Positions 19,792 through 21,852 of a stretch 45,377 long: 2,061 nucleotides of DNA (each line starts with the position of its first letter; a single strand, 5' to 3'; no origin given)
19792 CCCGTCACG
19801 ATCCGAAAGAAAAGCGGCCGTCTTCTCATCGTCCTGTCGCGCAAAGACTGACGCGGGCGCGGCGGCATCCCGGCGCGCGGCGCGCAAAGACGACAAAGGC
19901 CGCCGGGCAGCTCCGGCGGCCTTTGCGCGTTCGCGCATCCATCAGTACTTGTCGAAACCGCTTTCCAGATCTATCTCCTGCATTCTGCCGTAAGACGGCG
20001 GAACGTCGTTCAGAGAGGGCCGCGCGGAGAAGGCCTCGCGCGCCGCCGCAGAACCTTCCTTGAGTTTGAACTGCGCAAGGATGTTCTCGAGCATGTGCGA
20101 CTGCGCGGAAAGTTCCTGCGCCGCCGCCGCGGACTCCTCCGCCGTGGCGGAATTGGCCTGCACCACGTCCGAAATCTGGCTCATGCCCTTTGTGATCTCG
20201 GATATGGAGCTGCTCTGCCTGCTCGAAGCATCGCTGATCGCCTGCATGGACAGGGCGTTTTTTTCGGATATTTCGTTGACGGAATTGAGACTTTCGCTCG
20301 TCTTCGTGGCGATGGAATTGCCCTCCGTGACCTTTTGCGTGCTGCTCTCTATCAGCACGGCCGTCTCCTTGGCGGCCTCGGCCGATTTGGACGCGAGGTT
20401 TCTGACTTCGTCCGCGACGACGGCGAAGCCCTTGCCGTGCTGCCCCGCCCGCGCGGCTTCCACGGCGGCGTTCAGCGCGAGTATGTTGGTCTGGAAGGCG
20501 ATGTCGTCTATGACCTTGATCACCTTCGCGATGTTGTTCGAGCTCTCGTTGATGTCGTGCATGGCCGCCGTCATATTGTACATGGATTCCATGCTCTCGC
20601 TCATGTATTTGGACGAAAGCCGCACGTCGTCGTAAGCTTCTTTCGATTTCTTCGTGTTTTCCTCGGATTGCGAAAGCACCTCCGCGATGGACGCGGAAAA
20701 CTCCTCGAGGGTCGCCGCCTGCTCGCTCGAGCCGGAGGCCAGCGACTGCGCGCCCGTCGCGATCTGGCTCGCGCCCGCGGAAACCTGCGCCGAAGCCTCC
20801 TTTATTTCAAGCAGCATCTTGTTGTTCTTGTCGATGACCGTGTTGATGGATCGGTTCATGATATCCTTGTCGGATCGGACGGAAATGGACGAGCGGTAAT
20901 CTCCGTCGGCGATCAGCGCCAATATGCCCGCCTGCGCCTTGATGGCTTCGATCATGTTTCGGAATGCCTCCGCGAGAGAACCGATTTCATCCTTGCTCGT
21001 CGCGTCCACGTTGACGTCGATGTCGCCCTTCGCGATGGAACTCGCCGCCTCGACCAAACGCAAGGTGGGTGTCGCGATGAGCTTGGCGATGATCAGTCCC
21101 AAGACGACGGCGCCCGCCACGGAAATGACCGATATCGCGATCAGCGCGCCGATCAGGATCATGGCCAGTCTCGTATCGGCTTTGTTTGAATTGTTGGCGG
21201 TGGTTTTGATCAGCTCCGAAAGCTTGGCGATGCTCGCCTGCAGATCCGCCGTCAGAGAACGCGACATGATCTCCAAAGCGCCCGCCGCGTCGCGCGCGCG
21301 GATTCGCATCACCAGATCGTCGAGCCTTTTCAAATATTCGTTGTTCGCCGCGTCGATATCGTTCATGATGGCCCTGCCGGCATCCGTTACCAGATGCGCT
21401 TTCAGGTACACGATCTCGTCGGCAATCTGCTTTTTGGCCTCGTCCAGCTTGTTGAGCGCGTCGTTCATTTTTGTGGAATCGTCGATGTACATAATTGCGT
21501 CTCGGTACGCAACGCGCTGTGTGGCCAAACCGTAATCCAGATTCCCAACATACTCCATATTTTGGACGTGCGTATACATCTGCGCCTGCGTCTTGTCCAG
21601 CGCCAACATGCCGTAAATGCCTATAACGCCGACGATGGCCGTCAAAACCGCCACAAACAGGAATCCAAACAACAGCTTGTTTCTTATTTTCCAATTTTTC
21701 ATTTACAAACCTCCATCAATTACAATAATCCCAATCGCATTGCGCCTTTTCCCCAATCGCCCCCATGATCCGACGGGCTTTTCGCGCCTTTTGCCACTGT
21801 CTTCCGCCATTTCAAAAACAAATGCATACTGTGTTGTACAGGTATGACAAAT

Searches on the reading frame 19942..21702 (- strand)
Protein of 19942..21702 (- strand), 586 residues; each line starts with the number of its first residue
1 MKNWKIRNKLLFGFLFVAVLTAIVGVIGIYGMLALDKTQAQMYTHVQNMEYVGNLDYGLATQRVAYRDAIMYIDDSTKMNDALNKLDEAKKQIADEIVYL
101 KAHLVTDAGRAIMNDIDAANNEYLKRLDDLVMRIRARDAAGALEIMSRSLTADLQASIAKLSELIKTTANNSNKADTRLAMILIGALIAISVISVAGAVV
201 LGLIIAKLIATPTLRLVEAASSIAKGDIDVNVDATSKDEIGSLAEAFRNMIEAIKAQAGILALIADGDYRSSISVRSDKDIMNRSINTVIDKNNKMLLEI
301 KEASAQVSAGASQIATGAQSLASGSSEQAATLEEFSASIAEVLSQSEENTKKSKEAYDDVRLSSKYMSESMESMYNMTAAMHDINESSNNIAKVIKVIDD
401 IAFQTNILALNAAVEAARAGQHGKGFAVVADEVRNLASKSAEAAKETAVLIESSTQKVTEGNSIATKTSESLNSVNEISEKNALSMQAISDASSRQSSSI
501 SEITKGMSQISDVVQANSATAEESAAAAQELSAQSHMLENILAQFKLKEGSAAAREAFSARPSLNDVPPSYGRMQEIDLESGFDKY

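Call 75: search_protein_families(library=pfam, proteins=[window:19942-21702:-], max_evalue=0.0001)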
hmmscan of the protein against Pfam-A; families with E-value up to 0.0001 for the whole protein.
window:19942-21702:- (586 aa): 4 families
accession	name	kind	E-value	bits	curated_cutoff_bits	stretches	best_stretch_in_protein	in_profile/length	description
PF00015.26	MCPsignal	-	2.5e-44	151.6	34.6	1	361-513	5-171/172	Methyl-accepting chemotaxis protein (MCP) signalling domain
PF12729.13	4HB_MCP_1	-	9.6e-20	71.3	27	1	3-176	1-174/181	Four helix bundle sensory module for signal transduction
PF00672.30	HAMP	-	3.8e-14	53.2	25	1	205-255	2-52/53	HAMP domain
PF02203.21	TarH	-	1.5e-07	32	25.2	1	2-169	3-174/177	Tar ligand binding domain homologue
